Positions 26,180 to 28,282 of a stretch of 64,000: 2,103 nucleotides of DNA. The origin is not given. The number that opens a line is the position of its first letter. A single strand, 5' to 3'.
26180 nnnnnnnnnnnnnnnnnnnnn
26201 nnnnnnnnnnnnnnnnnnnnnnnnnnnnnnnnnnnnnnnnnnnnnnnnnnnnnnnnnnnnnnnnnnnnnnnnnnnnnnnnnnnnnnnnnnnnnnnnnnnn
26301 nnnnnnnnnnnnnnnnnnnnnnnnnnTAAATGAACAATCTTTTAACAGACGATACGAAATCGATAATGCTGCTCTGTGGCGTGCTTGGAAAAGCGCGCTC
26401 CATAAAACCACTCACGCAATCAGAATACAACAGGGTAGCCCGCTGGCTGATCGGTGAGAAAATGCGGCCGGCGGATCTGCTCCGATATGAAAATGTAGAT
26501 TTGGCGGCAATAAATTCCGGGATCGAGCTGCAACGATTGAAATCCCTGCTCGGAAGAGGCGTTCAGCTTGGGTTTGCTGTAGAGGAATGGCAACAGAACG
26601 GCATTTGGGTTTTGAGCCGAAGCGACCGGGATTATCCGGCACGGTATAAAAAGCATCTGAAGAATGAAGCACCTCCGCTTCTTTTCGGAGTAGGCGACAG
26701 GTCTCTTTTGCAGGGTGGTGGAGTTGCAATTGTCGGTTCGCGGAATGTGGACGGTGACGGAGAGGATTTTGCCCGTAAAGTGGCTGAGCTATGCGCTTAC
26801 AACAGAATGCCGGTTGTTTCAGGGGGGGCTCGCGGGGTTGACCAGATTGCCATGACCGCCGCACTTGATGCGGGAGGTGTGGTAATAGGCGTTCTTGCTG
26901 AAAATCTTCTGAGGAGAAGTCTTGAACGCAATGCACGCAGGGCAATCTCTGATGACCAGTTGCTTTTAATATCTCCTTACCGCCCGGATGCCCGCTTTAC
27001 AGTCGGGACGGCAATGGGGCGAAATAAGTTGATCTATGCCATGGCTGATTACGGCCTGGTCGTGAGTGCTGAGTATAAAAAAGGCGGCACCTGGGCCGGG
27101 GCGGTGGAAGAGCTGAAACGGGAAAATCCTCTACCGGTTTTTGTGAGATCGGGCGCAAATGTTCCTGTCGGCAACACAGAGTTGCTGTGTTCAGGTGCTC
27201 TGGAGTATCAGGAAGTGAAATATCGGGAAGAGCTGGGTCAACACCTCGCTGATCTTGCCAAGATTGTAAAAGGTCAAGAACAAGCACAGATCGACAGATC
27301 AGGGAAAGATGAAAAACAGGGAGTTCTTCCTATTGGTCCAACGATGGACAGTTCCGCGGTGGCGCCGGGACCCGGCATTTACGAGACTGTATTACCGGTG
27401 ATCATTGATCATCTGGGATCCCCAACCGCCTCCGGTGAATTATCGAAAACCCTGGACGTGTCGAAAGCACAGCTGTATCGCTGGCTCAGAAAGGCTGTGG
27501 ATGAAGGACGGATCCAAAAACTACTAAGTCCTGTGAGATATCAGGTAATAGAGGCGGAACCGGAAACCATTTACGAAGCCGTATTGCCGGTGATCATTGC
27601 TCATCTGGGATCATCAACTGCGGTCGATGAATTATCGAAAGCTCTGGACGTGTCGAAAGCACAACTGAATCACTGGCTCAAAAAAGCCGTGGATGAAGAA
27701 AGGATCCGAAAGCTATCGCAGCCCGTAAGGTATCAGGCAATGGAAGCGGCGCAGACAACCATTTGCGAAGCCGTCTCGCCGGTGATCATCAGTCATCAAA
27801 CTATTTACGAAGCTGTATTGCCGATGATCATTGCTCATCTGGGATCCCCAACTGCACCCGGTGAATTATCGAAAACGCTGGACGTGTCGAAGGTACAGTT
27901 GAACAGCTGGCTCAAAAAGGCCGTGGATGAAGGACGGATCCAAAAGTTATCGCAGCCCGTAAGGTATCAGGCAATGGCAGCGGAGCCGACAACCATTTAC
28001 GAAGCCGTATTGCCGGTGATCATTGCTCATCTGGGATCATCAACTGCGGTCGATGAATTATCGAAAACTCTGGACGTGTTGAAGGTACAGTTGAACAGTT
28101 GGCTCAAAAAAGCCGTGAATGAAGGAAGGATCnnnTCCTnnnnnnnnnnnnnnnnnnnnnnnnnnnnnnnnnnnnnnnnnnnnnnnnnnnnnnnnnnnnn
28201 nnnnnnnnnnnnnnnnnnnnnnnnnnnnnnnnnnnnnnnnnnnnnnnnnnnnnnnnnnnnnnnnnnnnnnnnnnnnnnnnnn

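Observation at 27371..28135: Near-identical 189-bp in-frame tandem repeats (about 4.2 copies) forming the C-terminus of the DprA-like protein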

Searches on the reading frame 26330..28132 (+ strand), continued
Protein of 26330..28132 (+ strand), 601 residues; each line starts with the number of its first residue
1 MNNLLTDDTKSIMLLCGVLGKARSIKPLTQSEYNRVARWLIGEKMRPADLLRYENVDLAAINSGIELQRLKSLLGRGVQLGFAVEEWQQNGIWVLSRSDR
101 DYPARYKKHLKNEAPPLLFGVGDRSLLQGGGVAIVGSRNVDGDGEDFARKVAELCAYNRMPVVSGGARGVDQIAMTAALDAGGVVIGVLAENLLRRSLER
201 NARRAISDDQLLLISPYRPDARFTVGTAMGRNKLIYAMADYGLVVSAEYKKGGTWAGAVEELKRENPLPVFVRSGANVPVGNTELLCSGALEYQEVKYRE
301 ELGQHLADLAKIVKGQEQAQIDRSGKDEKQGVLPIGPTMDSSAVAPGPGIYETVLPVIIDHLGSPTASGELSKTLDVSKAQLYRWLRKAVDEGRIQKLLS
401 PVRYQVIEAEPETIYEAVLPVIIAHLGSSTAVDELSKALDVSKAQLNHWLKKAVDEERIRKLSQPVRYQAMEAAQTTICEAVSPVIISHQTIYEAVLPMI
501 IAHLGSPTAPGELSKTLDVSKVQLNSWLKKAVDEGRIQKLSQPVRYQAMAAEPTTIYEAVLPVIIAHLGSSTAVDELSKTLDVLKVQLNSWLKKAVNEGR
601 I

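Call 64: search_dna_similar(query=window:26330-28132:+, collection=phages, mode=protein, max_rows=10)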
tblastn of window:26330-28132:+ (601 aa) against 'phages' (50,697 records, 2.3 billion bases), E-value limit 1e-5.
Records with a match: 14; places in all: 14; records where one place covers at least 80% of the query: 0.
Best place of each record, by identity: <60% 14.
By first word of the organism name: Gordonia 4; Listeria 4; Bacteriophage 2; Salmonella 1; Pseudomonas 1; Thermus 1; Geobacillus 1.
By host as written in the record: - 5; Gordonia terrae 3612 4; Listeria monocytogenes 4; Pseudomonas aeruginosa 02-5135 1.
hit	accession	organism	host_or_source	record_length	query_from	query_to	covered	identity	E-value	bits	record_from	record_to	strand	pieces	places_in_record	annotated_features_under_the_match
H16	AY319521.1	Salmonella phage SopEPhi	-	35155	88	292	34%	29.4%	9e-8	62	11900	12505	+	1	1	unknown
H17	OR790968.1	Pseudomonas phage PfAC02a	Pseudomonas aeruginosa 02-5135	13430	84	314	38%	25.5%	7e-9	65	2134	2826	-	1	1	DNA processing protein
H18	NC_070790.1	Gordonia phage Bosnia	Gordonia terrae 3612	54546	84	243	27%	35.4%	1e-10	71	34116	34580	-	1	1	41: DprA-like DNA processing chain A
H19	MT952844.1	Gordonia phage Bosnia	Gordonia terrae 3612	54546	84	243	27%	35.4%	1e-10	71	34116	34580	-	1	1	41: DprA-like DNA processing chain A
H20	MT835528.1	Bacteriophage sp.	human fecal samples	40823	85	252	28%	32.9%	8e-10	68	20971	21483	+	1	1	record has no annotation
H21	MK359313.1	Gordonia phage Vasanti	Gordonia terrae 3612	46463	86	252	28%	32.5%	7e-9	65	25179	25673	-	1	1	30: DprA-like DNA processing chain A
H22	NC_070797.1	Gordonia phage Vasanti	Gordonia terrae 3612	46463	86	252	28%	32.5%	7e-9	65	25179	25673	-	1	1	30: DprA-like DNA processing chain A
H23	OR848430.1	Listeria phage LM 4-14-1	Listeria monocytogenes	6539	92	253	27%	32.7%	2e-12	77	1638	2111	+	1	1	record has no annotation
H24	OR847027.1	Listeria phage LM 4-11-1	Listeria monocytogenes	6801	92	253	27%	32.7%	2e-12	77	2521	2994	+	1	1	record has no annotation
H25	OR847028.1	Listeria phage LM 4-11-1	Listeria monocytogenes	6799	92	252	27%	32.5%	2e-10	70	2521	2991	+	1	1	record has no annotation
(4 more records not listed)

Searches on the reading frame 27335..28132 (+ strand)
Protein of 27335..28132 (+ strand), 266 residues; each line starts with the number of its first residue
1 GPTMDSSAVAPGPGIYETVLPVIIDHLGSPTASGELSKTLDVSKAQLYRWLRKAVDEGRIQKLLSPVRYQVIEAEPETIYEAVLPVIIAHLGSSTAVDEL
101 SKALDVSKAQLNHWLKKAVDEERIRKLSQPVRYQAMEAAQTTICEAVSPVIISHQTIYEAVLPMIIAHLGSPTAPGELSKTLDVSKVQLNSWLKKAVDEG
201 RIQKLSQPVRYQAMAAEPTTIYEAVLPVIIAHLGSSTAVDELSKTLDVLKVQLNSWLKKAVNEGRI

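Call 47: predict_structure(alignment_id=A4)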
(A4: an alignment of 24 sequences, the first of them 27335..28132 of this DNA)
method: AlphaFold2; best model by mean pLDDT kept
length: 266 residues; sequences in the alignment: 24
mean_pLDDT: 78.1   pTM: 0.38
mean pLDDT of the five models: 78.1, 76.7, 73.9, 69.0, 67.9
residues with pLDDT >= 90: 59; 70-90: 138; 50-70: 54; < 50: 15
segments of 3 or more residues with pLDDT < 50: 7-9, 143-151
pLDDT, mean of each block of 10 residues (from residue 1): 49 77 76 78 88 83 73 67 81 78 85 88 80 69 44 78 94 97 96 96 96 74 64 62 77 81 81
secondary structure, 60 per line:
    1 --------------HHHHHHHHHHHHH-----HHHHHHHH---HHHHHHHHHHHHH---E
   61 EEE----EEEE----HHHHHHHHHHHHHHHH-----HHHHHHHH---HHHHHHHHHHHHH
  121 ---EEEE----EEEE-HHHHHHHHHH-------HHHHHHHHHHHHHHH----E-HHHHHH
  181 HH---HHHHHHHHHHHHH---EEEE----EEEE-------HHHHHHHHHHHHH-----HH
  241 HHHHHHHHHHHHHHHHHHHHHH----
elements in order: H15-27 H33-40 H44-56 E60-63 E68-71 H76-91 H97-104 H108-120 E124-127 E132-135 H137-146 H154-168 H175-182 H186-198 E202-205 E210-213 H221-233 H239-262

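Call 51: find_related_loci(query=A4, collection=metagenome_contigs, flank=5000)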
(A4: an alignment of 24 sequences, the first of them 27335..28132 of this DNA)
Query A4 (266 aa) in metagenome_contigs; peptide patterns used: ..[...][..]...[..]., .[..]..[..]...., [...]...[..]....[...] (x = any residue, [..] = any of these).
508 stretches matched a pattern; 167 encode a relative of the query (tblastn E <= 1e-3); the best 80 are kept; 80 distinct loci.
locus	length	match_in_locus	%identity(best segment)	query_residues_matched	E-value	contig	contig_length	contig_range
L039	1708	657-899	62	3-266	2e-25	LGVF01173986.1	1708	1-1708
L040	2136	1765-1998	59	5-266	2e-24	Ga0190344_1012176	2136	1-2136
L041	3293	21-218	67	5-266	1e-23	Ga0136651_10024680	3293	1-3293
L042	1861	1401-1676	53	3-266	1e-23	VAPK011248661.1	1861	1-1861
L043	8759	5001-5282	52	5-266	3e-23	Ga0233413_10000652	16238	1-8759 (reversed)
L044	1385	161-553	52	5-266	2e-23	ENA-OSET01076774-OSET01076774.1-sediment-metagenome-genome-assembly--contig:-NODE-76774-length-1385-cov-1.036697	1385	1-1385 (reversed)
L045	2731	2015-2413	44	15-266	6e-23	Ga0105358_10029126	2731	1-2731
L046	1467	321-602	53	5-266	5e-23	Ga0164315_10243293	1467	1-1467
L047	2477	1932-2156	61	5-266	1e-21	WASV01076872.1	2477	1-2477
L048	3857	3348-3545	66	5-266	2e-21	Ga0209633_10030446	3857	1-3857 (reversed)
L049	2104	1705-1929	59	2-266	5e-21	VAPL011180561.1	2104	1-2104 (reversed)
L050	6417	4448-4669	54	15-266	7e-20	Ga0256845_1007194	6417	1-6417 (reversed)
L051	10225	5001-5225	56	15-266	3e-19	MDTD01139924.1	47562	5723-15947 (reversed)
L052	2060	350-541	67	14-266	2e-19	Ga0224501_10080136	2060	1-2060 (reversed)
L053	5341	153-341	65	14-266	7e-19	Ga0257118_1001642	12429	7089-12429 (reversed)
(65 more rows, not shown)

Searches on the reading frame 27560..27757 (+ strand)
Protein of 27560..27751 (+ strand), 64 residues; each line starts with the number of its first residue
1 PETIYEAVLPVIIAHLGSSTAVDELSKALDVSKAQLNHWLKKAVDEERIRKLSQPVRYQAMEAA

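Call 4: search_protein_families(library=pfam, proteins=[window:27560-27751:+], max_evalue=0.1)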
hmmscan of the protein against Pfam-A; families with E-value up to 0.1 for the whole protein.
window:27560-27751:+ (64 aa): 11 families
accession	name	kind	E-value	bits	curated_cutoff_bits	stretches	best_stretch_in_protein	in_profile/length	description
PF15943.11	YdaS_toxin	-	0.00084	19.6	30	1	13-54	5-45/65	Bacterial toxin YdaS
PF01527.26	HTH_Tnp_1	-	0.0032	18.1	24.1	1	17-53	21-57/75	Transposase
PF03735.19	ENT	-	0.016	15.7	28.5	1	22-54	34-66/71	ENT domain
PF14549.12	P22_Cro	-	0.028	14.6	30.2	1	12-48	5-37/60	DNA-binding transcriptional regulator Cro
PF13635.12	DUF4143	-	0.038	14.2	28.1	1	6-55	17-66/160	Domain of unknown function (DUF4143)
PF18606.7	HTH_53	-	0.05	13.7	30.6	1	13-44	11-41/62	Zap helix turn helix N-terminal domain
PF01978.25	TrmB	-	0.054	13.8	25.6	1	16-62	20-66/68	Sugar-specific transcriptional regulator TrmB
PF01381.28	HTH_3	-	0.06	13.8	23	1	23-53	13-45/55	Helix-turn-helix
PF18537.6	CODH_A_N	-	0.066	13.7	32.2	1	1-39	20-57/83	Carbon monoxide dehydrogenase subunit alpha N-terminal domain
PF04967.18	HTH_10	-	0.074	13.3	23.1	0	22-44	26-48/53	HTH DNA binding domain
PF01022.26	HTH_5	-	0.099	13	22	0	18-42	14-38/47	Bacterial regulatory protein, arsR family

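Call 25: search_protein_representatives(protein=window:27566-27757:+)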
Query: 64 residues. Proteins with E-value up to 0.001 (for the whole library): 226; up to 1e-10: 24; up to 1e-30: 0. The best 150 are listed.
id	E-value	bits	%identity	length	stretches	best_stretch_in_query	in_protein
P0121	4.7e-25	101.8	54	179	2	2-59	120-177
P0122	4.0e-19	83.3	44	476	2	2-59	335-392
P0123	2.5e-17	77.7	29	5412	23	15-49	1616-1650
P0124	1.2e-16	75.5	40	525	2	2-62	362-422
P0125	1.7e-16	75.2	69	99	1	1-58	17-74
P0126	3.5e-16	74.1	42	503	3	21-59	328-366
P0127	7.3e-16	73.1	66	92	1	1-59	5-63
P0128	9.9e-15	69.6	51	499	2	1-57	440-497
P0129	3.1e-14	68.1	63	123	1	1-57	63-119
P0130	1.3e-13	66.1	54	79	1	1-57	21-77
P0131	1.5e-13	65.9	64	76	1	2-56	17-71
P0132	6.6e-13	63.9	41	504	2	2-57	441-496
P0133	9.6e-13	63.4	61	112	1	1-59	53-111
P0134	9.6e-13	63.4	61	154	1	2-58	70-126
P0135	1.3e-12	63.0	62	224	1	2-57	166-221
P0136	2.1e-12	62.3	31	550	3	18-60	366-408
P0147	1.8e-10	56.3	40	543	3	20-59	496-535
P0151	6.6e-10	54.6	32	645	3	1-62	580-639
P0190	6.1e-07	45.3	32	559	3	2-60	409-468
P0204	2.5e-06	43.4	28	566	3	20-60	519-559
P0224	1.2e-05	41.2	33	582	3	19-60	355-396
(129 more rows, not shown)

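Call 54: search_protein_families(library=padloc, proteins=[P0122, P0124, P0126, P0128, P0136, P0147, P0151, P0190, P0204, P0224], max_evalue=1e-10)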
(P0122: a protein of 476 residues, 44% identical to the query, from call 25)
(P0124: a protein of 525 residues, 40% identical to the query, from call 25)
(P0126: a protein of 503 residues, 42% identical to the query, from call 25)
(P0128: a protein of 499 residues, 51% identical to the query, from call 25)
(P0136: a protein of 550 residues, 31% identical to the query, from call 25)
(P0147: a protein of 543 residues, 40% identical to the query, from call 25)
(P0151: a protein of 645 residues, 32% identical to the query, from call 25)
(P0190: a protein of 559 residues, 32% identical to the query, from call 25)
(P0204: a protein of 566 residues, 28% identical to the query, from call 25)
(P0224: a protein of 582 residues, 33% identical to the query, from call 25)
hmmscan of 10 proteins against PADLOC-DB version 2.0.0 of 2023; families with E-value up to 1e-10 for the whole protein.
P0122 (476 aa): 3 families
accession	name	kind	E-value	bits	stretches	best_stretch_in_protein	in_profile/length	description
PDLC03927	PsyrA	-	4.3e-129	429.1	1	1-390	1-395/398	-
PDLC03961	ShosA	-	3.3e-29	100.1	1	66-295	53-283/303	-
PDLC02997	ShosA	-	6.5e-12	43.3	1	84-254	87-257/327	-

P0124 (525 aa): 2 families
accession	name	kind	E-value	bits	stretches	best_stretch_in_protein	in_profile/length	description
PDLC03927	PsyrA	-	3.8e-133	442.5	1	1-418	1-396/398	-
PDLC03961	ShosA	-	9.2e-28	95.4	1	77-260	67-250/303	-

P0126 (503 aa): 2 families
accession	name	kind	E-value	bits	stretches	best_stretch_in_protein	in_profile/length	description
PDLC03927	PsyrA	-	2.5e-149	495.7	1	2-365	14-396/398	-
PDLC03961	ShosA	-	4.3e-27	93.2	1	69-303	67-289/303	-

P0128 (499 aa): 2 families
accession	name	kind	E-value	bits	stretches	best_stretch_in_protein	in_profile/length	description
PDLC03927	PsyrA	-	1.2e-135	450.7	1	2-393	1-382/398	-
PDLC03961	ShosA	-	5.1e-25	86.4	1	75-300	68-287/303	-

P0136 (550 aa): 2 families
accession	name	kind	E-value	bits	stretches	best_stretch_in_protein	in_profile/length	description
PDLC03927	PsyrA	-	5.7e-142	471.5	1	4-407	3-397/398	-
PDLC03961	ShosA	-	1.8e-23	81.3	1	94-265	76-247/303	-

P0147 (543 aa): 3 families
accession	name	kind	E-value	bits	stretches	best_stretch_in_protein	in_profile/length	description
PDLC03927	PsyrA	-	4e-151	501.6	1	3-383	3-396/398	-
PDLC03961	ShosA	-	1.9e-26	91.1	1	87-269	72-254/303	-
PDLC02997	ShosA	-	1.4e-13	48.8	1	86-258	87-258/327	-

P0151 (645 aa): 2 families
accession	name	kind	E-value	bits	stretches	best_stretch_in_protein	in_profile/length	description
PDLC03927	PsyrA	-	1.7e-137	456.8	1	4-410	3-396/398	-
PDLC03961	ShosA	-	3.3e-28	96.9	1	86-265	70-249/303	-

P0190 (559 aa): 2 families
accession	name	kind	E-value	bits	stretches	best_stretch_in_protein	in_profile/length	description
PDLC03927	PsyrA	-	4.5e-139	462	1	4-380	2-396/398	-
PDLC03961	ShosA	-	6.9e-28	95.8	1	84-266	67-250/303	-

P0204 (566 aa): 2 families
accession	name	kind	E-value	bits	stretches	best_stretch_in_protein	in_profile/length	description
PDLC03927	PsyrA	-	3.8e-131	435.9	1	5-432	3-395/398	-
PDLC03961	ShosA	-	4.4e-23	80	1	69-271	41-242/303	-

P0224 (582 aa): 2 families
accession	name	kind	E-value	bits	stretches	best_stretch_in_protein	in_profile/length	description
PDLC03927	PsyrA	-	1e-133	444.4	1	1-393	1-395/398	-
PDLC03961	ShosA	-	1.6e-28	97.9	1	83-266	66-249/303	-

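Call 65: find_homologous_proteins(query=P0136, max_evalue=1e-20)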
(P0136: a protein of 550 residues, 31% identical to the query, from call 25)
Query P0136 (550 aa): 5173 proteins with E <= 1e-20 among 8000 candidates; the best 120 are listed.
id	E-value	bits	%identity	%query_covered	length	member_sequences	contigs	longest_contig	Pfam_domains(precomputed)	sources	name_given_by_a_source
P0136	0.0e+0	1223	100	100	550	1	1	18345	PF02481.22,PF21476.5,PF04703.19,PF18306.7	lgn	-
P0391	2.1e-140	487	48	97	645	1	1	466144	PF02481.22,PF01978.26,PF18306.7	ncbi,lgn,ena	-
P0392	6.0e-139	482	44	99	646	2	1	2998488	PF01047.29,PF02481.22,PF01978.26,PF18306.7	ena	-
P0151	7.3e-137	475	48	97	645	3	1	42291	PF02481.22,PF01978.26,PF06224.19,PF18306.7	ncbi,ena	-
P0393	1.4e-134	468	42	98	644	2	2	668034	PF02481.22,PF18306.7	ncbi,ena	-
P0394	8.6e-132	458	39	99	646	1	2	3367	PF02481.22,PF01978.26,PF04703.19,PF18306.7,PF16365.12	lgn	-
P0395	4.4e-131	456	46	99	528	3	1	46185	PF02481.22,PF04703.19,PF18306.7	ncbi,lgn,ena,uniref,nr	ncbi:MAG: DNA-processing protein DprA [Caldilineaceae bacterium SB0662_bin_9]|uniref:DNA-processing 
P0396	3.9e-130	453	46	98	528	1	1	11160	PF02481.22,PF18306.7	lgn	-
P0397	6.8e-130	452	45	99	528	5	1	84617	PF02481.22,PF01978.26,PF18306.7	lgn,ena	-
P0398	4.0e-128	446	46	99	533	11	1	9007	PF02481.22,PF13384.13,PF01978.26,PF18306.7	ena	-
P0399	4.2e-128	446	45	99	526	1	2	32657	PF02481.22,PF01978.26,PF18306.7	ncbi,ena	-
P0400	5.1e-128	446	45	99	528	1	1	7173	PF02481.22,PF01978.26,PF18306.7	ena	-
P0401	1.0e-127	445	45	97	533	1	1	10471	PF02481.22,PF01978.26,PF18306.7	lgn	-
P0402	1.7e-127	444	46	99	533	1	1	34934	PF02481.22,PF13384.13,PF01978.26,PF04703.19,PF18306.7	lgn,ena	-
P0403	3.5e-127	443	45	98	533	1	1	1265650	PF02481.22,PF01978.26,PF18306.7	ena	-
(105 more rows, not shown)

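Call 67: find_encoding_contigs(protein=P0391, flank=4000, max_places=2)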
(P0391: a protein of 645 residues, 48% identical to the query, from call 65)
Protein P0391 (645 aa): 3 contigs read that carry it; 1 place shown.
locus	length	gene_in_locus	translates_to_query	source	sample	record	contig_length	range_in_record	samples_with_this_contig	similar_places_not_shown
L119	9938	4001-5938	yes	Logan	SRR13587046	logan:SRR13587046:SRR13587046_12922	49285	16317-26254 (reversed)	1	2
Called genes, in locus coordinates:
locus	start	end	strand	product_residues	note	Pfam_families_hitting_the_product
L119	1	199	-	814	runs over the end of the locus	PF01804:Penicil_amidase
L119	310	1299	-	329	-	PF24827:AstE_AspA_cat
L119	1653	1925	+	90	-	-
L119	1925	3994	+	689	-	PF04851:ResIII, PF00270:DEAD, PF00271:Helicase_C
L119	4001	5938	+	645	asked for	PF02481:DNA_processg_A, PF18306:LDcluster4, PF01978:TrmB (faint)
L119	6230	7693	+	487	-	PF07364:DUF1485, PF07171:MlrC_C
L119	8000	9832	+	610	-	PF09820:AAA-ATPase_like, PF08011:PDDEXK_9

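Call 68: find_encoding_contigs(protein=P0395, flank=4000, max_places=2)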
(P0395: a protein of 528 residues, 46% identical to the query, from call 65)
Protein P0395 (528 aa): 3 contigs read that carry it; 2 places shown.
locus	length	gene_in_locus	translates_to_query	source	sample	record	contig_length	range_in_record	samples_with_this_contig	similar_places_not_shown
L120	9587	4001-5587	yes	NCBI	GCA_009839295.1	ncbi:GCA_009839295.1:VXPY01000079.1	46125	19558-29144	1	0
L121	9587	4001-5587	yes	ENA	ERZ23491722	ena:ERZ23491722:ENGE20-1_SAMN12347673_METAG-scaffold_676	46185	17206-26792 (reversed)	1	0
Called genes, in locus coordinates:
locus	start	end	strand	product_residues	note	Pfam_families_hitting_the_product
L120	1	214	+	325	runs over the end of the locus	PF01408:GFO_IDH_MocA, PF02894:GFO_IDH_MocA_C, PF22725:GFO_IDH_MocA_C3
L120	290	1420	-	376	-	PF02746:MR_MLE_N, PF13378:MR_MLE_C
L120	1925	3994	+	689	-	PF04851:ResIII, PF00270:DEAD, PF00271:Helicase_C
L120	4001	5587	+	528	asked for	PF02481:DNA_processg_A, PF18306:LDcluster4, PF04703:FaeA (faint)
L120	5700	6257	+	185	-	-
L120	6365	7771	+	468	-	PF00884:Sulfatase, PF01663:Phosphodiest, PF16347:SGSH_C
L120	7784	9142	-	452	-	PF04055:Radical_SAM, PF13186:SPASM, PF02810:SEC-C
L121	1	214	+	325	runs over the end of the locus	PF01408:GFO_IDH_MocA, PF02894:GFO_IDH_MocA_C, PF22725:GFO_IDH_MocA_C3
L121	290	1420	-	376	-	PF02746:MR_MLE_N, PF13378:MR_MLE_C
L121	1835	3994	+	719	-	PF00270:DEAD, PF04851:ResIII, PF00271:Helicase_C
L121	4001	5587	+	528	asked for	PF02481:DNA_processg_A, PF18306:LDcluster4, PF04703:FaeA (faint)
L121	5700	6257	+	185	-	-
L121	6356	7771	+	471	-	PF00884:Sulfatase, PF01663:Phosphodiest, PF16347:SGSH_C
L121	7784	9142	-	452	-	PF04055:Radical_SAM, PF13186:SPASM, PF02810:SEC-C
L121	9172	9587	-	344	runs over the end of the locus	PF01408:GFO_IDH_MocA, PF03447:NAD_binding_3 (weak), PF22725:GFO_IDH_MocA_C3, PF02894:GFO_IDH_MocA_C (weak)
